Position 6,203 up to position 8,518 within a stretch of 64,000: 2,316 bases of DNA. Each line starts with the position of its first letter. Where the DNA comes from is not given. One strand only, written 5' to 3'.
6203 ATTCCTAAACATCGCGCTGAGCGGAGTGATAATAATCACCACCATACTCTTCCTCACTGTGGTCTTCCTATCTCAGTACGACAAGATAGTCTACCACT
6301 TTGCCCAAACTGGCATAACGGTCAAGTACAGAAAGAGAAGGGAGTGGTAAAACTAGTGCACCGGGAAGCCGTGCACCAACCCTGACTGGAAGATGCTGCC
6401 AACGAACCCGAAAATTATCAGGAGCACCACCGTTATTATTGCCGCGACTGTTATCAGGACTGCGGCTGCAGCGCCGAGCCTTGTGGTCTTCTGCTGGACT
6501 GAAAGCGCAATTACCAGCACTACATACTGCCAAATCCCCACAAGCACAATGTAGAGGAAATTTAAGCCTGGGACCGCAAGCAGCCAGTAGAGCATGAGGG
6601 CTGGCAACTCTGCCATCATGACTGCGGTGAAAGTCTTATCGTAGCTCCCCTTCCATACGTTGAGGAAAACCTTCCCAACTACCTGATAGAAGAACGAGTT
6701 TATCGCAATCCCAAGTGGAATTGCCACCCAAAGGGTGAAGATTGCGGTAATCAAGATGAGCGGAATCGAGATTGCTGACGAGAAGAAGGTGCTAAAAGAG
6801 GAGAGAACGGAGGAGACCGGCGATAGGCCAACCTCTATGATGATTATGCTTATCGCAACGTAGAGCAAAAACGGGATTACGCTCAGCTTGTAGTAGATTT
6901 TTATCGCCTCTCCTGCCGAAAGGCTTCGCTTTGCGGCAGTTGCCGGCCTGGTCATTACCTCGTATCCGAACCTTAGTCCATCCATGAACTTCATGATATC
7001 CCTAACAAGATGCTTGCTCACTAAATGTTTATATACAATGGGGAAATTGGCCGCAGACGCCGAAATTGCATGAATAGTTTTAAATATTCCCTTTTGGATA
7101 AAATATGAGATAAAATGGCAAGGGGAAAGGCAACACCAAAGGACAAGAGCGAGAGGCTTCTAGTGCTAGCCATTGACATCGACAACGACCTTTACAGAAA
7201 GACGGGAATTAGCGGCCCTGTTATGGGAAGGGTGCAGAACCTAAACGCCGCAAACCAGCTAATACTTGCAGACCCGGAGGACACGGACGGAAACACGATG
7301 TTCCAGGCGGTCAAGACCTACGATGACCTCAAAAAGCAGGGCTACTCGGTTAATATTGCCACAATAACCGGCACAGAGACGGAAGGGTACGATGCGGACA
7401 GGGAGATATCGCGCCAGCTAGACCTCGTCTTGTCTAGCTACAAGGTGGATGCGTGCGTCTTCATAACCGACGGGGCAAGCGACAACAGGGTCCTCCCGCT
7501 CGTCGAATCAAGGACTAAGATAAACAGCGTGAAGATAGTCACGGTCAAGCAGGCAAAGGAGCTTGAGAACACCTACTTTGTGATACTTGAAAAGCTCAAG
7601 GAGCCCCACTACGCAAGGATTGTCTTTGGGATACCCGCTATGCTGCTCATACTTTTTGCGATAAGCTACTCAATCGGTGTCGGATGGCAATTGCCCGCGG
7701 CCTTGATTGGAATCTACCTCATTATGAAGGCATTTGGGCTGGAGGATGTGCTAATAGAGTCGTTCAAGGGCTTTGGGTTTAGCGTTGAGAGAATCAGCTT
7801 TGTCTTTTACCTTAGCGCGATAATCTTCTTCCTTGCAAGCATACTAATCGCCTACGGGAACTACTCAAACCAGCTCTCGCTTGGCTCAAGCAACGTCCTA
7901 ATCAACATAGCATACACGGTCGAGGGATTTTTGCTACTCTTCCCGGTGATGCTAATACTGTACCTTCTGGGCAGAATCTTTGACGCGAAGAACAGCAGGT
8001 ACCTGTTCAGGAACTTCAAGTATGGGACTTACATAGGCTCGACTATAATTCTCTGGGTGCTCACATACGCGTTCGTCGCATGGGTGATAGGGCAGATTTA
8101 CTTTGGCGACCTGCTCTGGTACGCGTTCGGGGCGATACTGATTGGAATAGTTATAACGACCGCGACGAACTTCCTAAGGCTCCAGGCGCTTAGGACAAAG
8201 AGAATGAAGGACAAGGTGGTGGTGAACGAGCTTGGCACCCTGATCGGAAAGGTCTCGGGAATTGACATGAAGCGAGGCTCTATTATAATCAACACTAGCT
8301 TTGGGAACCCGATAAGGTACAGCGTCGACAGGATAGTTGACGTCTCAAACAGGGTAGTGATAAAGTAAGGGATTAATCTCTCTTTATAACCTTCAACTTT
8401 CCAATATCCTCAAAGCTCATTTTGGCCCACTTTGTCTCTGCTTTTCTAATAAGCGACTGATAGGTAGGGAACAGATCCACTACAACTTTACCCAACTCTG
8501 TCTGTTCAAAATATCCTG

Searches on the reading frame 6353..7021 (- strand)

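Call 30: search_protein_families(library=pfam, proteins=[window:6353-7021:-], max_evalue=0.01)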
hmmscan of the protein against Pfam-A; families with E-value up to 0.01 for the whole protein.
window:6353-7021:- (222 aa): 1 family
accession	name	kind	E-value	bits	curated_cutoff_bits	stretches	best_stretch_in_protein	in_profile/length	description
PF04893.22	Yip1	-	0.00018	21.8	28.6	1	49-202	23-172/173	Yip1 domain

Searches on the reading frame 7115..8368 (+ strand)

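Call 30: search_protein_families(library=pfam, proteins=[window:7115-8368:+], max_evalue=0.01)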
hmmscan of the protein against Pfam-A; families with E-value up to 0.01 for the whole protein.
window:7115-8368:+ (417 aa): 1 family
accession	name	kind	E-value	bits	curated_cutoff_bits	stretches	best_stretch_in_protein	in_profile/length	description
PF04123.18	DUF373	-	2.2e-82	277.6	28.3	1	14-344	1-334/335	Domain of unknown function (DUF373)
